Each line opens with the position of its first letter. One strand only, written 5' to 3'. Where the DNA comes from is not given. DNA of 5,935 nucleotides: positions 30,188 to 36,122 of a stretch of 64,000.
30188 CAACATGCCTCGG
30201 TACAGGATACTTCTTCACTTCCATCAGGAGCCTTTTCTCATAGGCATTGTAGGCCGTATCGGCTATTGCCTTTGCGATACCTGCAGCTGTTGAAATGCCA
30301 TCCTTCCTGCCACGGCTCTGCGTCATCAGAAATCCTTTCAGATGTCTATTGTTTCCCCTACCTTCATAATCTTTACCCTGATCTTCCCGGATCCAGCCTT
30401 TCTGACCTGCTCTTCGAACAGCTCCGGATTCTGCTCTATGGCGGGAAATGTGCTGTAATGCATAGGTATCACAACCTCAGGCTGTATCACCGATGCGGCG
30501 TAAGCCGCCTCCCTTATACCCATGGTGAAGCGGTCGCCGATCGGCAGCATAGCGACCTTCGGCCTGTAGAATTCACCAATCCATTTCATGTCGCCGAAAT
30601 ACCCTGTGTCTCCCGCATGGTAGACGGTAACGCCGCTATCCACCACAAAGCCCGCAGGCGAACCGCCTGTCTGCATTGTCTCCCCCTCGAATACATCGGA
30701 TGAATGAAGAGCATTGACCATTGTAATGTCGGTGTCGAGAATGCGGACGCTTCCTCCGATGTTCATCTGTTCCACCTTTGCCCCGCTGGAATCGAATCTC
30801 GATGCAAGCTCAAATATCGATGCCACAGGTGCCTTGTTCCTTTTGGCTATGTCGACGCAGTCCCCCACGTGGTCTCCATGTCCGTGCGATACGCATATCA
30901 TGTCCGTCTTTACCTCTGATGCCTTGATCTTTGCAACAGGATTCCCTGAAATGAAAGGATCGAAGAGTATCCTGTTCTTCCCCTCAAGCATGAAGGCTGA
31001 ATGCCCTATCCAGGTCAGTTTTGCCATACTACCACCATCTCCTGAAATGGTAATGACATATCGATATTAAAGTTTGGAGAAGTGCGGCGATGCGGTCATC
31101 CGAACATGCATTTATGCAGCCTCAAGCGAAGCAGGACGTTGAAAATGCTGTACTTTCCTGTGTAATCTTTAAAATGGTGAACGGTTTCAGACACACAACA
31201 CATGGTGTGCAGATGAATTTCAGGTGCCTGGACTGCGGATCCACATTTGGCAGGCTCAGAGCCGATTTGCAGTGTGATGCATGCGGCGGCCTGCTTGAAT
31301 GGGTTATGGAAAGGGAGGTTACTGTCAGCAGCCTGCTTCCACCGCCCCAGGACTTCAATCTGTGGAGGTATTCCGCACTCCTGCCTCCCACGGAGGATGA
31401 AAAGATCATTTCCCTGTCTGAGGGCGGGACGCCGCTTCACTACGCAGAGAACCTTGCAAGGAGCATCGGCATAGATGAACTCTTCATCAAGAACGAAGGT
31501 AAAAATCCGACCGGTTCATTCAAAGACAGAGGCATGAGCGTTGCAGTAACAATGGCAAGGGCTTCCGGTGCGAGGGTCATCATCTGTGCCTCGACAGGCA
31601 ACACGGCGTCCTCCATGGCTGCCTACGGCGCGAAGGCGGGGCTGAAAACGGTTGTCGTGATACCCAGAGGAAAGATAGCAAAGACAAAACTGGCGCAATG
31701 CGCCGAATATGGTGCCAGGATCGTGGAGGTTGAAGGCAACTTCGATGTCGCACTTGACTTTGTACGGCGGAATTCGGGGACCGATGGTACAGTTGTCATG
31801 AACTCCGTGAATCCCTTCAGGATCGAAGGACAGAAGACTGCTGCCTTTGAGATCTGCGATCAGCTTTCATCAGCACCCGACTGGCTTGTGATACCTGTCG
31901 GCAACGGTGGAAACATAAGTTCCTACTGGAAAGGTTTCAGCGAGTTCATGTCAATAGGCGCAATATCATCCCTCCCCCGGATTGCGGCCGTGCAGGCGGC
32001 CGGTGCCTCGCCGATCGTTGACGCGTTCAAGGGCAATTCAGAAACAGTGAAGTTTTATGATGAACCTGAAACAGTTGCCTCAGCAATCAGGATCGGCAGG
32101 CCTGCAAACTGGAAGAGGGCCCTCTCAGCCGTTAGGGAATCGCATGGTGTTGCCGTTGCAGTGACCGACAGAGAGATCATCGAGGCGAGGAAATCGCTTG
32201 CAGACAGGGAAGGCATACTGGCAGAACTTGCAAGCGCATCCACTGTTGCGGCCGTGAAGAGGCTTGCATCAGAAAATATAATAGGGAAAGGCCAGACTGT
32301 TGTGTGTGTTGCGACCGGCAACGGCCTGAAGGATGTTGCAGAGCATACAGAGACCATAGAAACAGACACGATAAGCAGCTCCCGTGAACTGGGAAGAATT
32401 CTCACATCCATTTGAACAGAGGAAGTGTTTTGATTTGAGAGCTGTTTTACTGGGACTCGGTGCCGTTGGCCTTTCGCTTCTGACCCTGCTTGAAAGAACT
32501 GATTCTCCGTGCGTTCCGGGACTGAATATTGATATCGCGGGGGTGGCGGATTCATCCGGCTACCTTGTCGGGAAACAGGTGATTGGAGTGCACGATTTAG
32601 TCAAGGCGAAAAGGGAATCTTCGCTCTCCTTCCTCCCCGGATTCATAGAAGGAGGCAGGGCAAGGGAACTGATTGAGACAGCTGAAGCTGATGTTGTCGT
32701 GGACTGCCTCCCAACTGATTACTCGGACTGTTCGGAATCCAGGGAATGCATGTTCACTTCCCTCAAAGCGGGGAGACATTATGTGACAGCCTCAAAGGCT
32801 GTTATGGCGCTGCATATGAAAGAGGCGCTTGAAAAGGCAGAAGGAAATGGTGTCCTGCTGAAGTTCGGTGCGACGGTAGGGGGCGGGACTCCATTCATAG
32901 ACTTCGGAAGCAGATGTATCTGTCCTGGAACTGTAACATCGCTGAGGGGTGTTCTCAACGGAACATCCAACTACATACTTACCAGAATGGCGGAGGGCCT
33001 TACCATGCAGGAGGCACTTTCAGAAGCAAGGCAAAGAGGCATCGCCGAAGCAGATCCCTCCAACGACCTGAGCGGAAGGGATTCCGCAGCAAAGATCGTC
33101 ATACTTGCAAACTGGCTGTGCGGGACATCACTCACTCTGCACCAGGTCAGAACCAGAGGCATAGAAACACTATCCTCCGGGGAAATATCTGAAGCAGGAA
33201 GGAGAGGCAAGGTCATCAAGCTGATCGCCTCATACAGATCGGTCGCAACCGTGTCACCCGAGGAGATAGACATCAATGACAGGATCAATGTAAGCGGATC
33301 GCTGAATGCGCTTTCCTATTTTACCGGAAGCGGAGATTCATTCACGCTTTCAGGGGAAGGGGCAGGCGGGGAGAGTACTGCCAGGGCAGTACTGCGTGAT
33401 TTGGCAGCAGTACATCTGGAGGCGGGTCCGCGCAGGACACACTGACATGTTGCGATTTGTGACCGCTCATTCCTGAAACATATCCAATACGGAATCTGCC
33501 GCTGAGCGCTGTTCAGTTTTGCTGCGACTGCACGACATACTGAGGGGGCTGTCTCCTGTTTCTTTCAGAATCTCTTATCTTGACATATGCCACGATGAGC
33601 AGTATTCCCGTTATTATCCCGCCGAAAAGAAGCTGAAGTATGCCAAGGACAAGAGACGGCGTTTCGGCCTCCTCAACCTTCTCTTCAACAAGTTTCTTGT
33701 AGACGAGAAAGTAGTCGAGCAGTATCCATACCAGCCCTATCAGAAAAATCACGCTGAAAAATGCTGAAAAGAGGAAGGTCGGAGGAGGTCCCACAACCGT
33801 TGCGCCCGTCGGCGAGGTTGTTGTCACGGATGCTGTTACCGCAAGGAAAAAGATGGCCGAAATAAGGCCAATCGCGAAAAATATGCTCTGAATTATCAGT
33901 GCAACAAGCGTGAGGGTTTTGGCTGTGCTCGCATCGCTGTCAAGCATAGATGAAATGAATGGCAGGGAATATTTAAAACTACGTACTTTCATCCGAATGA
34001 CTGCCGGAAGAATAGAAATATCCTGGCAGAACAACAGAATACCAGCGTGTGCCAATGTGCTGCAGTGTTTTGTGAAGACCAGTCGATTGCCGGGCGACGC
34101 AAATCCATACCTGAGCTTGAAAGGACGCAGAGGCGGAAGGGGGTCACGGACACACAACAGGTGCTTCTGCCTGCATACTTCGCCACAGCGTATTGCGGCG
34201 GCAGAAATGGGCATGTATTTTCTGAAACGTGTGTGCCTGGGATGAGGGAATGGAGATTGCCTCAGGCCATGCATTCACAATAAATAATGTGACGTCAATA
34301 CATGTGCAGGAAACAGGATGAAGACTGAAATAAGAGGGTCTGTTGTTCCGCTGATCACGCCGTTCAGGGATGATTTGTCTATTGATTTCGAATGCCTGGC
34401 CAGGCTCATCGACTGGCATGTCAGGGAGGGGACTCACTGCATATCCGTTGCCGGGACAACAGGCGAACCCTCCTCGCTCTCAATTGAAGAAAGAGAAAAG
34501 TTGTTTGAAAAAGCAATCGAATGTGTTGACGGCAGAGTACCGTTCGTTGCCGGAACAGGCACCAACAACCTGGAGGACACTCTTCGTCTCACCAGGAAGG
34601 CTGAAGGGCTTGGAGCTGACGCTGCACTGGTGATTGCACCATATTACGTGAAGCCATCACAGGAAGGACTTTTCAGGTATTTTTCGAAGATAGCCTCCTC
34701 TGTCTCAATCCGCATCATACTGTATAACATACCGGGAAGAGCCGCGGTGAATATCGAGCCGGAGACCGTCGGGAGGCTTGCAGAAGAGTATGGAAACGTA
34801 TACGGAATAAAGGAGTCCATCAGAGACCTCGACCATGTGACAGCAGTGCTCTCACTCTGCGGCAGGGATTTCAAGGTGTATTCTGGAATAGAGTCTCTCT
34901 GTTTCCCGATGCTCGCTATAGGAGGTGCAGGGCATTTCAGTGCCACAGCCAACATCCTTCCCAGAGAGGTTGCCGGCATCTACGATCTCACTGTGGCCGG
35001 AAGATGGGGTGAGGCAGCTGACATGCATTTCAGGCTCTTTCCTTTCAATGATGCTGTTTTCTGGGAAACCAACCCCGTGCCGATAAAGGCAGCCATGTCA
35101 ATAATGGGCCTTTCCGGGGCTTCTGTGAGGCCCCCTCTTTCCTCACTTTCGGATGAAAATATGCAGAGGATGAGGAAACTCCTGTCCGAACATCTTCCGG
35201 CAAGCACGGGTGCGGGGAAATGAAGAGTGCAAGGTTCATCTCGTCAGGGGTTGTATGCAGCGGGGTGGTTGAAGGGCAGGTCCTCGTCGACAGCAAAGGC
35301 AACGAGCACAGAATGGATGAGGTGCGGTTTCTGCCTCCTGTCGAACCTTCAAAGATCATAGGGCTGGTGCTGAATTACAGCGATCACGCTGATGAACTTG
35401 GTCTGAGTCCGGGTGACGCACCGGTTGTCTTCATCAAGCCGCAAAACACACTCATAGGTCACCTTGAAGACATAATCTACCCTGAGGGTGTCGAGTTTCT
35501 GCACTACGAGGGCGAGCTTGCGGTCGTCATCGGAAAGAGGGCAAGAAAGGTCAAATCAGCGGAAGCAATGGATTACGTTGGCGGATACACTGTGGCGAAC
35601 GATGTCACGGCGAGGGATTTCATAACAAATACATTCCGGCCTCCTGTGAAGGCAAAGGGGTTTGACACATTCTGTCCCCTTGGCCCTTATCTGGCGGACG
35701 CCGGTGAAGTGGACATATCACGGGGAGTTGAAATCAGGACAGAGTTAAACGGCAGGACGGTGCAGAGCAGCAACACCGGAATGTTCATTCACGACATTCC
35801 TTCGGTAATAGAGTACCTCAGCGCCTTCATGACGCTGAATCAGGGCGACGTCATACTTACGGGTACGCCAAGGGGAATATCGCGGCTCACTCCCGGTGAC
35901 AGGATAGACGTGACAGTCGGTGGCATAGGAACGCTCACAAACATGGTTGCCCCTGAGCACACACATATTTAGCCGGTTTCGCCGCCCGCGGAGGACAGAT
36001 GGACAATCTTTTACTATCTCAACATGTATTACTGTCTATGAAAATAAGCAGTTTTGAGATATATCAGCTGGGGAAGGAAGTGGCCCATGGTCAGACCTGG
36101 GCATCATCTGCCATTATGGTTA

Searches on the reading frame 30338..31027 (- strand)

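Call 21: search_protein_families(library=pfam, proteins=[window:30338-31027:-], max_evalue=0.00001)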
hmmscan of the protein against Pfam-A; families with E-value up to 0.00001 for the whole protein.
window:30338-31027:- (229 aa): 3 families
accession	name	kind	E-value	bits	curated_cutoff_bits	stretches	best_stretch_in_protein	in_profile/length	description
PF12706.13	Lactamase_B_2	-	2.2e-25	89.9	27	1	18-191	1-200/200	Beta-lactamase superfamily domain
PF13483.12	Lactamase_B_3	-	1.9e-24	86.9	24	1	3-190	1-160/160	Beta-lactamase superfamily domain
PF00753.33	Lactamase_B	-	4.6e-09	36.9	22.7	1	6-152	3-161/196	Metallo-beta-lactamase superfamily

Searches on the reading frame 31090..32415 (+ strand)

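Call 21: search_protein_families(library=pfam, proteins=[window:31090-32415:+], max_evalue=0.00001)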
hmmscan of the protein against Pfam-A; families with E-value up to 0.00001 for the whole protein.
window:31090-32415:+ (441 aa): 1 family
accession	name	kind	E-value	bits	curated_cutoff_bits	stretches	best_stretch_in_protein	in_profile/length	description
PF00291.31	PALP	-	5.3e-76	256.2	35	1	107-410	1-295/295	Pyridoxal-phosphate dependent enzyme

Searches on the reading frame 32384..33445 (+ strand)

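Call 21: search_protein_families(library=pfam, proteins=[window:32384-33445:+], max_evalue=0.00001)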
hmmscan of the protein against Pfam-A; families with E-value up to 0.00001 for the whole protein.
window:32384-33445:+ (353 aa): 2 families
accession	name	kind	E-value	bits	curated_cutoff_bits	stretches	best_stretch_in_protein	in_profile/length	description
PF00742.24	Homoserine_dh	-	1.8e-46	158.6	22.9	1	170-340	1-172/173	Homoserine dehydrogenase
PF03447.22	NAD_binding_3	-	1.8e-07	32.3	24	1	24-157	1-111/116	Homoserine dehydrogenase, NAD binding domain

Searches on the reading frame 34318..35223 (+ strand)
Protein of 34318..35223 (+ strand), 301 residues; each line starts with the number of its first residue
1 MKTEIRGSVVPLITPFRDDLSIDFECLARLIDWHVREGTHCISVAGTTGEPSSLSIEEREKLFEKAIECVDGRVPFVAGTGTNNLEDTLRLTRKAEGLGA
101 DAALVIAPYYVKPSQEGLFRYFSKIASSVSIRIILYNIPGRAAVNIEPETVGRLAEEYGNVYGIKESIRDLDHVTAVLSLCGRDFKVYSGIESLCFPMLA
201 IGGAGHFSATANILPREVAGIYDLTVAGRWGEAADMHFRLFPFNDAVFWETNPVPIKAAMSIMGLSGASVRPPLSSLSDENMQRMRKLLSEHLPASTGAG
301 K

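Call 21: search_protein_families(library=pfam, proteins=[window:34318-35223:+], max_evalue=0.00001)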
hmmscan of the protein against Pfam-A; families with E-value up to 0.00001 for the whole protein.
window:34318-35223:+ (301 aa): 1 family
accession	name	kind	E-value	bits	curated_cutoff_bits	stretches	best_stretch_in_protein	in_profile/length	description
PF00701.28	DHDPS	-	1.4e-85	287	22.1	1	5-291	2-288/289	Dihydrodipicolinate synthetase family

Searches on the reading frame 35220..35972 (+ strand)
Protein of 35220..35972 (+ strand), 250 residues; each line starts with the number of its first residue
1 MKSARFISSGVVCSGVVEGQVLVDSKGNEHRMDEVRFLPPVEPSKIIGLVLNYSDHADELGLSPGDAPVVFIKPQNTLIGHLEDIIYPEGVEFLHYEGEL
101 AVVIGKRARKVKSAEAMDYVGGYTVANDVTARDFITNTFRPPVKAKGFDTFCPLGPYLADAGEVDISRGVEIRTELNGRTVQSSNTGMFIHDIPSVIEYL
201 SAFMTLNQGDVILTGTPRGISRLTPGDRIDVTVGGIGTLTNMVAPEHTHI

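Call 21: search_protein_families(library=pfam, proteins=[window:35220-35972:+], max_evalue=0.00001)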
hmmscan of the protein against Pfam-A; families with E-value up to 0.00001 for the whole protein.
window:35220-35972:+ (250 aa): 1 family
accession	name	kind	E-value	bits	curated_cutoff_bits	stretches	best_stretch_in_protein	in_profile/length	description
PF01557.24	FAA_hydrolase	-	5e-65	219.6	23.9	1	45-243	1-213/214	Fumarylacetoacetate (FAA) hydrolase C-terminal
